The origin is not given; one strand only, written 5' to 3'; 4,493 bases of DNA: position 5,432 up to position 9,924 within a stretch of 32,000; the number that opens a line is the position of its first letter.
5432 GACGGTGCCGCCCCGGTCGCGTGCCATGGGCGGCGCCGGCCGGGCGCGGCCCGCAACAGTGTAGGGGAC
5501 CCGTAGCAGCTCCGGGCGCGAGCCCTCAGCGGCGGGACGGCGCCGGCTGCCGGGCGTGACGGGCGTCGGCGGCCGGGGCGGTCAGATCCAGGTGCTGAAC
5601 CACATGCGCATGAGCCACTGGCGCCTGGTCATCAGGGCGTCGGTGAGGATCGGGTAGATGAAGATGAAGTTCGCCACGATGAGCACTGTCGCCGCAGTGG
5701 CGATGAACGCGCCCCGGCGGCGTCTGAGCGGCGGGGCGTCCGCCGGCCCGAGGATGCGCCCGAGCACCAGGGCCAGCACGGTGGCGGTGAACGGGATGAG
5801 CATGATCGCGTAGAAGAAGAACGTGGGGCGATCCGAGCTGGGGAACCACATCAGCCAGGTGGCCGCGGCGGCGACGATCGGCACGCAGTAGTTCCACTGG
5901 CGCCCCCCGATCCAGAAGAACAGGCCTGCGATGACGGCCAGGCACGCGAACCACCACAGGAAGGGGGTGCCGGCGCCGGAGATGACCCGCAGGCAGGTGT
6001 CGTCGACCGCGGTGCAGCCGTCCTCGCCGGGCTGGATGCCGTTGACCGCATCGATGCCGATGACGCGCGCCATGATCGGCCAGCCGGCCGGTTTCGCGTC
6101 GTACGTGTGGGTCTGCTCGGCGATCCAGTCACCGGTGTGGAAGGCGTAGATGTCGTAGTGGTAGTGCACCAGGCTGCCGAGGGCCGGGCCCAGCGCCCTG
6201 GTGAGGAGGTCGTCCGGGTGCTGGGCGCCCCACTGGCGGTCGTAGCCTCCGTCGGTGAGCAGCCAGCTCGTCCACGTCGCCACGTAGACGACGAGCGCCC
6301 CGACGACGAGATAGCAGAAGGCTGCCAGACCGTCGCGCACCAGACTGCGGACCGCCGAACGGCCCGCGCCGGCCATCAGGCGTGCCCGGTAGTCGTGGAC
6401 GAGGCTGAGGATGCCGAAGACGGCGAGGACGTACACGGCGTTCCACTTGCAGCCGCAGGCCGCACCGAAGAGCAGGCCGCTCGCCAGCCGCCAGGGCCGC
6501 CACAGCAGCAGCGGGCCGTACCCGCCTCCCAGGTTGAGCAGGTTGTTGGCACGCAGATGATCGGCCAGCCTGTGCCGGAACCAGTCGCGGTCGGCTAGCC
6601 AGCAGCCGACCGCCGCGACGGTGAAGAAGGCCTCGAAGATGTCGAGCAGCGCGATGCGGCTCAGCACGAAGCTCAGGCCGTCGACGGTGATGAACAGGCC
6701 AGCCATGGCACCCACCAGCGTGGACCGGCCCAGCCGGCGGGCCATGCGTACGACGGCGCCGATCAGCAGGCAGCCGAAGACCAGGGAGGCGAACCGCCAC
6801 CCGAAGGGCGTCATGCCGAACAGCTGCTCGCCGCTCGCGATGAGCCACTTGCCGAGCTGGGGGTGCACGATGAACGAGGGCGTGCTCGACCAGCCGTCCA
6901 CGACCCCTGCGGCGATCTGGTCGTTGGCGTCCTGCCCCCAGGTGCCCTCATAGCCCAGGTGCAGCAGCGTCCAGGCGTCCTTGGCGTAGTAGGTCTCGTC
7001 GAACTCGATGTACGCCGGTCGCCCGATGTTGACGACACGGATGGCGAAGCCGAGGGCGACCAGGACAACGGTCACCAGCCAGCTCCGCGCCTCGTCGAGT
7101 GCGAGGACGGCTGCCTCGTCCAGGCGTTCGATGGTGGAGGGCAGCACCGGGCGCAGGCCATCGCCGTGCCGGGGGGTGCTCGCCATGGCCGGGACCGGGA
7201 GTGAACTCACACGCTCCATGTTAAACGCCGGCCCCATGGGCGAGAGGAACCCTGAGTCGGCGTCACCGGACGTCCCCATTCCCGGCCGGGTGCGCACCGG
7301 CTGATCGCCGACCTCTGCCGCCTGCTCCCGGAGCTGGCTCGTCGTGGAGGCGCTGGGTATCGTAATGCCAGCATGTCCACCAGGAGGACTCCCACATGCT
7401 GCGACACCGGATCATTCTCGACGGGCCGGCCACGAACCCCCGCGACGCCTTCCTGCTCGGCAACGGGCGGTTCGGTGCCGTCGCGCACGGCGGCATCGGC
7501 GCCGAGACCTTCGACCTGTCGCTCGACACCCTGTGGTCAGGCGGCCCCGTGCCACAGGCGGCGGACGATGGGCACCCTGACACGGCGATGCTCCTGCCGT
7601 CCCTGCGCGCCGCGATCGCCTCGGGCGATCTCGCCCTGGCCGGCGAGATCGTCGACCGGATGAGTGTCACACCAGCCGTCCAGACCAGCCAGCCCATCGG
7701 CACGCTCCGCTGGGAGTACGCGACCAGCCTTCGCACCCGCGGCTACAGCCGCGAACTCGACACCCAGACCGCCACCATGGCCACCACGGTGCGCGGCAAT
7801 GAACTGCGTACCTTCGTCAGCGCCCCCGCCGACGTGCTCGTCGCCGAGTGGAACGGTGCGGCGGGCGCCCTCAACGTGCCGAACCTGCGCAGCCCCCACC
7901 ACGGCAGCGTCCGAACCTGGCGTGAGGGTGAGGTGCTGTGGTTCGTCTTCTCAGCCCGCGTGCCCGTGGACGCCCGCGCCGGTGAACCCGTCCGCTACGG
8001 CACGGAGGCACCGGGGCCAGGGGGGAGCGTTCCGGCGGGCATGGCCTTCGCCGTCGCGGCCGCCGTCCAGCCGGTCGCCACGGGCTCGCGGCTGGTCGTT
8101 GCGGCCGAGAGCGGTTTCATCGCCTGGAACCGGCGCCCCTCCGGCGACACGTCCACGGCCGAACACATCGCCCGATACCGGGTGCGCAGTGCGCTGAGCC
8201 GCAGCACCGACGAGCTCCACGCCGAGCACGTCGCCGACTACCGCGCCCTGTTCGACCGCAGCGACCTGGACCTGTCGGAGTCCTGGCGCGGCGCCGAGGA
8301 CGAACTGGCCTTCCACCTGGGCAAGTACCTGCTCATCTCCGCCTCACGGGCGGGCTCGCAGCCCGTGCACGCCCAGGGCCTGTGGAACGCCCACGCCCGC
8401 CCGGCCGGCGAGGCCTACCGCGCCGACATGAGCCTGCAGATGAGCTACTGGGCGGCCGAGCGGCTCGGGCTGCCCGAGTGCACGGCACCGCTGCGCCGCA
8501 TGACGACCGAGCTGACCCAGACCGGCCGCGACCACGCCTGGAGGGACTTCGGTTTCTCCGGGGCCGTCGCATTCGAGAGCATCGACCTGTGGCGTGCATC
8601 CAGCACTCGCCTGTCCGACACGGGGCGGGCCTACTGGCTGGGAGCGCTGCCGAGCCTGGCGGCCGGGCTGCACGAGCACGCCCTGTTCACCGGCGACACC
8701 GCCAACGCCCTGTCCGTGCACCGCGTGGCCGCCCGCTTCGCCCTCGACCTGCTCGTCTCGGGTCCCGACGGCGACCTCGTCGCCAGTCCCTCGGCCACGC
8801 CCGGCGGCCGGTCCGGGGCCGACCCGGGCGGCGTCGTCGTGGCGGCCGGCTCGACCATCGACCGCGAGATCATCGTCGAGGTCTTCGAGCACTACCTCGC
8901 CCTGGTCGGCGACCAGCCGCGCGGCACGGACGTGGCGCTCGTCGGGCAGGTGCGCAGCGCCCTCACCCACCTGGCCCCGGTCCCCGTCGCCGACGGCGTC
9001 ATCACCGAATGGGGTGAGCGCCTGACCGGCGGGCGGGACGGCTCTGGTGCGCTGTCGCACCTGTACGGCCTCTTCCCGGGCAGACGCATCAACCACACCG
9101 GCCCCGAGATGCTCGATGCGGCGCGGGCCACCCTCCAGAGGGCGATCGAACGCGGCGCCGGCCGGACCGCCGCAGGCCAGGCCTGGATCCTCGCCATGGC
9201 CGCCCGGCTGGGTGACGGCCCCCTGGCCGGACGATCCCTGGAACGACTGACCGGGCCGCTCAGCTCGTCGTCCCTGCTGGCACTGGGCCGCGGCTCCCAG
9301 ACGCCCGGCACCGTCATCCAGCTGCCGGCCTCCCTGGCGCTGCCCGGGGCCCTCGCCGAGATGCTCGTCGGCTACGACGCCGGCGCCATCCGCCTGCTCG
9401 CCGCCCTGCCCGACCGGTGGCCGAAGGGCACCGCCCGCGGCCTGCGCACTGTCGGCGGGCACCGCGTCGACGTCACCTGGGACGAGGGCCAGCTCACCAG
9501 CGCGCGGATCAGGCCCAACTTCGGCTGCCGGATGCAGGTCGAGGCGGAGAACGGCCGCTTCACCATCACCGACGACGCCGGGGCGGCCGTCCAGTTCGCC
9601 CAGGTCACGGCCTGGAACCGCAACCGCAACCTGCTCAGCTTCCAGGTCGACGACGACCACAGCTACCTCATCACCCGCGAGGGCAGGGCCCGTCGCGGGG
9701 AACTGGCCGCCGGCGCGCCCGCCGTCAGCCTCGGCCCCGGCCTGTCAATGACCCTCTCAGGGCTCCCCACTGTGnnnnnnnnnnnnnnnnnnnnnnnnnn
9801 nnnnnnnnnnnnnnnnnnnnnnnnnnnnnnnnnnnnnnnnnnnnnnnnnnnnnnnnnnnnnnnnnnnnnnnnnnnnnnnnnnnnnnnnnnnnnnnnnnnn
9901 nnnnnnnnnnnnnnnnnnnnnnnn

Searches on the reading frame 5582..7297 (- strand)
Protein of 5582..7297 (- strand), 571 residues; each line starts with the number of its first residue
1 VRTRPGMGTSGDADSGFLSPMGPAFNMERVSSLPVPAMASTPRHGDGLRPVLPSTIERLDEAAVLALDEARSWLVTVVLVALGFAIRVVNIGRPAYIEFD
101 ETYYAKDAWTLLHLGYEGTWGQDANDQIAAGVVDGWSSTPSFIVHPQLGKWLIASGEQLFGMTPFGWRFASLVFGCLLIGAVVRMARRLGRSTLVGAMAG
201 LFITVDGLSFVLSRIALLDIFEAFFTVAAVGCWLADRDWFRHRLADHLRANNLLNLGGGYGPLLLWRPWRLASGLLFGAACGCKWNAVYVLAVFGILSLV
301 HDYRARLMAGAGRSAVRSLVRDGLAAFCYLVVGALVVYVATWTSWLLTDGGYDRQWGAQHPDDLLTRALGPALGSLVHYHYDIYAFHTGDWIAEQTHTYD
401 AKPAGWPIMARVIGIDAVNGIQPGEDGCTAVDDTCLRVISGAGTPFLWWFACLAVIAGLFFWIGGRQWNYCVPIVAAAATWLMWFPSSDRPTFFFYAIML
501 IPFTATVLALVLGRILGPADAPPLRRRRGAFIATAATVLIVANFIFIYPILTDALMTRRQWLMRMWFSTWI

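Call 7: search_protein_families(library=pfam, proteins=[window:5582-7297:-], max_evalue=0.01)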
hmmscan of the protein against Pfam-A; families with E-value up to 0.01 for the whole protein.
window:5582-7297:- (571 aa): 3 families
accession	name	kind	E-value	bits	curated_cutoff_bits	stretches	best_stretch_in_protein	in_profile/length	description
PF02366.24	PMT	-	1.2e-15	58.2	22.7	1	78-234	2-152/245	Dolichyl-phosphate-mannose-protein mannosyltransferase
PF16192.10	PMT_4TMC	-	8.8e-07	29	32.4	1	376-570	5-202/202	C-terminal four TMM region of protein-O-mannosyltransferase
PF13231.12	PMT_2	-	9.5e-06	26.3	26.1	1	145-234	2-90/160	Dolichyl-phosphate-mannose-protein mannosyltransferase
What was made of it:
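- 5582..7237 (-): pmt, protein O-mannosyltransferase; conserved left-hand core gene. Pfam PMT, PMT_2 and PMT_4TMC (call 7).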

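Call 47: find_encoding_contigs(protein=window:5582-7237:-, flank=7000, max_places=10)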
Protein window:5582-7237:- (551 aa): 11 contigs read that carry it; 10 places shown.
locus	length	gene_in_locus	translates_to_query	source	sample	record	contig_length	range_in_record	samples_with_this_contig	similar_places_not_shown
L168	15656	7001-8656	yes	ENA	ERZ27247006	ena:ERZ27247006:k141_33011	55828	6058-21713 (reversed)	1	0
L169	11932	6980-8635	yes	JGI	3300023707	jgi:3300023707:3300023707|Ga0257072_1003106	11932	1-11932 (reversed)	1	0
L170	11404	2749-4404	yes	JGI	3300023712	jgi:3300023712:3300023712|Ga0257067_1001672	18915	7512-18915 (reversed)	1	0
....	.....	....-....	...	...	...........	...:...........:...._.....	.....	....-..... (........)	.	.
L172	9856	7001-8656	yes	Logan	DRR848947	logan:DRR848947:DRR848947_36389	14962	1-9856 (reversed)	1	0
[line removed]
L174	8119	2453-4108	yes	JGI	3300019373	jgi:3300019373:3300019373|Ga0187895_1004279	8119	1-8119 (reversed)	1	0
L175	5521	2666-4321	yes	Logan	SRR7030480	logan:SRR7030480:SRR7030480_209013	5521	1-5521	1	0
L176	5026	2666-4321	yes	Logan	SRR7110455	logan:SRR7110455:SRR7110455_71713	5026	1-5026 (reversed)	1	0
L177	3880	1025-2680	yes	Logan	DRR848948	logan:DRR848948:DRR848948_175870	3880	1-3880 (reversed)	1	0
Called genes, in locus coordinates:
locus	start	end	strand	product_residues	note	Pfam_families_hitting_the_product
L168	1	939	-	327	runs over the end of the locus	PF01026:TatD_DNase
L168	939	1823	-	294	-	PF00590:TP_methylase, PF23016:RsmI_C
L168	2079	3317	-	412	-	-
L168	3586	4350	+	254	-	PF13613:HTH_Tnp_4, PF01609:DDE_Tnp_1, PF13359:DDE_Tnp_4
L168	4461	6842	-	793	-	PF14498:Glyco_hyd_65N_2, PF22124:Glyco_hydro_95_cat, PF21307:Glyco_hydro_95_C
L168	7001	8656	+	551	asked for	PF02366:PMT, PF13231:PMT_2 (weak), PF16192:PMT_4TMC (faint)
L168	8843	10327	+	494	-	PF00860:Xan_ur_permease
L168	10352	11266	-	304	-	PF00892:EamA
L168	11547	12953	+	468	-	PF13347:MFS_2, PF07690:MFS_1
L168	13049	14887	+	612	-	PF02837:Glyco_hydro_2_N, PF22666:Glyco_hydro_2_N2, PF00703:Glyco_hydro_2, PF02836:Glyco_hydro_2_C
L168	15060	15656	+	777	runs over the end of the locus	PF00933:Glyco_hydro_3, PF01915:Glyco_hydro_3_C, PF14310:Fn3-like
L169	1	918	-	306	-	?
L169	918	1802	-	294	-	PF00590:TP_methylase, PF23016:RsmI_C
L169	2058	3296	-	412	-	-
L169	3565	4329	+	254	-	PF13613:HTH_Tnp_4, PF01609:DDE_Tnp_1, PF13359:DDE_Tnp_4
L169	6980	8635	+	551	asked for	PF02366:PMT, PF13231:PMT_2 (weak), PF16192:PMT_4TMC (faint)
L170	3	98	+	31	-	?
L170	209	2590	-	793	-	PF14498:Glyco_hyd_65N_2, PF22124:Glyco_hydro_95_cat, PF21307:Glyco_hydro_95_C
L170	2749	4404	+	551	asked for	PF02366:PMT, PF13231:PMT_2 (weak), PF16192:PMT_4TMC (faint)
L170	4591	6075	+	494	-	PF00860:Xan_ur_permease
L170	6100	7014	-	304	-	PF00892:EamA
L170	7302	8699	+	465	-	PF13347:MFS_2, PF07690:MFS_1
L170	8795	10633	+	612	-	PF02837:Glyco_hydro_2_N, PF22666:Glyco_hydro_2_N2, PF00703:Glyco_hydro_2, PF02836:Glyco_hydro_2_C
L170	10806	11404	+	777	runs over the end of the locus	PF00933:Glyco_hydro_3, PF01915:Glyco_hydro_3_C, PF14310:Fn3-like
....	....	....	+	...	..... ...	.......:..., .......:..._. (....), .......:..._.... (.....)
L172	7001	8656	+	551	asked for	PF02366:PMT, PF13231:PMT_2 (weak), PF16192:PMT_4TMC (faint)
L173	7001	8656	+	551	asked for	PF02366:PMT, PF13231:PMT_2 (weak), PF16192:PMT_4TMC (faint)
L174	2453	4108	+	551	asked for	PF02366:PMT, PF13231:PMT_2 (weak), PF16192:PMT_4TMC (faint)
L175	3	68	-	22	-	?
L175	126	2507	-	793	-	PF14498:Glyco_hyd_65N_2, PF22124:Glyco_hydro_95_cat, PF21307:Glyco_hydro_95_C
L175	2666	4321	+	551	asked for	PF02366:PMT, PF13231:PMT_2 (weak), PF16192:PMT_4TMC (faint)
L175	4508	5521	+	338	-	?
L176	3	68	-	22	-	?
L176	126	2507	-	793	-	PF14498:Glyco_hyd_65N_2, PF22124:Glyco_hydro_95_cat, PF21307:Glyco_hydro_95_C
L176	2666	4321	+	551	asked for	PF02366:PMT, PF13231:PMT_2 (weak), PF16192:PMT_4TMC (faint)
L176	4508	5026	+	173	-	?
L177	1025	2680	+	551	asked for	PF02366:PMT, PF13231:PMT_2 (weak), PF16192:PMT_4TMC (faint)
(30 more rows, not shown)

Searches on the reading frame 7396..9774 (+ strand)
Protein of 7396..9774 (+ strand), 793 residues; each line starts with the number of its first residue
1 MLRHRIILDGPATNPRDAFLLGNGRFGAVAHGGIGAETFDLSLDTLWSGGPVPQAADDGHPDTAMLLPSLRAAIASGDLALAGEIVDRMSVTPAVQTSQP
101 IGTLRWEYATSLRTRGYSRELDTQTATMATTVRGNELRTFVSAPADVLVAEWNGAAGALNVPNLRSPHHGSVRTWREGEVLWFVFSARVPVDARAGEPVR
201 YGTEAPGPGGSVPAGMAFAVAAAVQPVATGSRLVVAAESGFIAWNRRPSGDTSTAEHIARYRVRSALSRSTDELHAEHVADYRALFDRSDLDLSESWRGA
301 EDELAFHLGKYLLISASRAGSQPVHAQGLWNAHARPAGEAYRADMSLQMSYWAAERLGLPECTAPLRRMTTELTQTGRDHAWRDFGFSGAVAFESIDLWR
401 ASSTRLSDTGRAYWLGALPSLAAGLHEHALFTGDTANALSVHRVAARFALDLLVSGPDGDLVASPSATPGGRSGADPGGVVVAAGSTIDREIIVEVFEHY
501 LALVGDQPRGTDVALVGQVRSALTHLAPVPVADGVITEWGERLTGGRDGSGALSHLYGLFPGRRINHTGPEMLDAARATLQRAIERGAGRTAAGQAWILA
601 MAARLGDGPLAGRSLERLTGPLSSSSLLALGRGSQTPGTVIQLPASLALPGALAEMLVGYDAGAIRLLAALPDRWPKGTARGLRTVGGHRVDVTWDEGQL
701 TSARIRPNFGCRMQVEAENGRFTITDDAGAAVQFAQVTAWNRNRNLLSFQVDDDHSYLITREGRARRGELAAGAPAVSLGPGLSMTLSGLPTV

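Call 7: search_protein_families(library=pfam, proteins=[window:7396-9774:+], max_evalue=0.01)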
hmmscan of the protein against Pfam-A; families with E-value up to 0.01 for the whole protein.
window:7396-9774:+ (793 aa): 3 families
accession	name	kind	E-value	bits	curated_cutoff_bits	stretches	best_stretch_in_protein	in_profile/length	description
PF22124.2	Glyco_hydro_95_cat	-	4.3e-63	214.1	27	1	271-657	2-408/408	Glycosyl hydrolase family 95 catalytic domain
PF14498.12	Glyco_hyd_65N_2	-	4.1e-31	109.2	27.7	1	8-241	3-231/234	Glycosyl hydrolase family 65, N-terminal domain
PF21307.2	Glyco_hydro_95_C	-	4.5e-17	62.8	27.6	1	662-759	4-94/94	Glycoside hydrolase family 95, C-terminal domain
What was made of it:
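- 7396..9777 (+): GH95 glycoside hydrolase; left flank of the island. Its last two codons and stop lie at the divergence boundary (9771-9777). Pfam GH95 domains (call 7).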
